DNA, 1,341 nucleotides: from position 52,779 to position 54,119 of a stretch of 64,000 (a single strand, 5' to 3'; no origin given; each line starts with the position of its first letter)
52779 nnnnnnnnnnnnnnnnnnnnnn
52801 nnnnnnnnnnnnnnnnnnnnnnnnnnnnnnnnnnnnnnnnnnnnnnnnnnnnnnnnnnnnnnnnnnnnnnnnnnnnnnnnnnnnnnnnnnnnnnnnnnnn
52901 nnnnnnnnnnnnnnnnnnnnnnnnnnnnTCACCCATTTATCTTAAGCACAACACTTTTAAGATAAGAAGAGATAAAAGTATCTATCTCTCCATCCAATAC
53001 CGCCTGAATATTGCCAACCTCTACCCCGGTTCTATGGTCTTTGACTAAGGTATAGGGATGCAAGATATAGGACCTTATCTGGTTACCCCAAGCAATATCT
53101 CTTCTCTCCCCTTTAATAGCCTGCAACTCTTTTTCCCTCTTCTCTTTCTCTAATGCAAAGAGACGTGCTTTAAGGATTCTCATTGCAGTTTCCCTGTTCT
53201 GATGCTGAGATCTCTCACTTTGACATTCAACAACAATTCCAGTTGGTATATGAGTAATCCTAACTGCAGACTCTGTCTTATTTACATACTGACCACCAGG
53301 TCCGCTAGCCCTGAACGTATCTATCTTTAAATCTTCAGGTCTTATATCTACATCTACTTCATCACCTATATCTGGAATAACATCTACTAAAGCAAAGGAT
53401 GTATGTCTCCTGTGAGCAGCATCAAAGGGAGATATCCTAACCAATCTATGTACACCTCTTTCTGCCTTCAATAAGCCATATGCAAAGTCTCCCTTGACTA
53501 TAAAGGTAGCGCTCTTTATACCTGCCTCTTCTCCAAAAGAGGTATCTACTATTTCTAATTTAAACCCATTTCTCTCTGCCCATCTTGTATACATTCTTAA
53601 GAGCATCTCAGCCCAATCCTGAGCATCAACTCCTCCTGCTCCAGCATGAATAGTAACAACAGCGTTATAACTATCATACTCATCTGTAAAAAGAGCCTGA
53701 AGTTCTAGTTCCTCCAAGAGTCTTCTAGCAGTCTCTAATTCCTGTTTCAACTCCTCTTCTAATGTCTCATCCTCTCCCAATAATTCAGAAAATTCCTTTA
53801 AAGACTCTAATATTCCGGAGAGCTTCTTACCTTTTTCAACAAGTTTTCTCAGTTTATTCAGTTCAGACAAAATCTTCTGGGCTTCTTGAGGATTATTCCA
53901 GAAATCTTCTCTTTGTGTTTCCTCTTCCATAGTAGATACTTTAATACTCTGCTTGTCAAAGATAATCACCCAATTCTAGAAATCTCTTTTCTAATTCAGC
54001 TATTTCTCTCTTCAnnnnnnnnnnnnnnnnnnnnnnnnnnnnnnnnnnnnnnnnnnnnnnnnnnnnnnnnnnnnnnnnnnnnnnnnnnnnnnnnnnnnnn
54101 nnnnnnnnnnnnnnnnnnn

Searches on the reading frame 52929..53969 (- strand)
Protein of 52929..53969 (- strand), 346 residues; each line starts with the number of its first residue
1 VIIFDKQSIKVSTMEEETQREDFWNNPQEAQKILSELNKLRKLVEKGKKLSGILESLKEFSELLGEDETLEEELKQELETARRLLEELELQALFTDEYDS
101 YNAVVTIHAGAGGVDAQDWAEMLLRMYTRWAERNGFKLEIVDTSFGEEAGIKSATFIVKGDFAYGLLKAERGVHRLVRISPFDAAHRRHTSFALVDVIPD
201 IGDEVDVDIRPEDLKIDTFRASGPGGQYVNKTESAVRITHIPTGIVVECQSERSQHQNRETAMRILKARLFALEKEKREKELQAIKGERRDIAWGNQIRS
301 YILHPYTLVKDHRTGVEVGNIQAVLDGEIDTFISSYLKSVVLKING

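Call 4: search_protein_families(library=pfam, proteins=[window:52929-53969:-], max_evalue=0.01)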
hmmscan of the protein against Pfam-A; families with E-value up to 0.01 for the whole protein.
window:52929-53969:- (346 aa): 2 families
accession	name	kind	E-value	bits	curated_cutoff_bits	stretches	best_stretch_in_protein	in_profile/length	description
PF03462.23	PCRF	-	1.4e-59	201.7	24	1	10-195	4-194/194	PCRF domain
PF00472.26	RF-1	-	5.4e-45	152.5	35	1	203-313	1-116/116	RF-1 domain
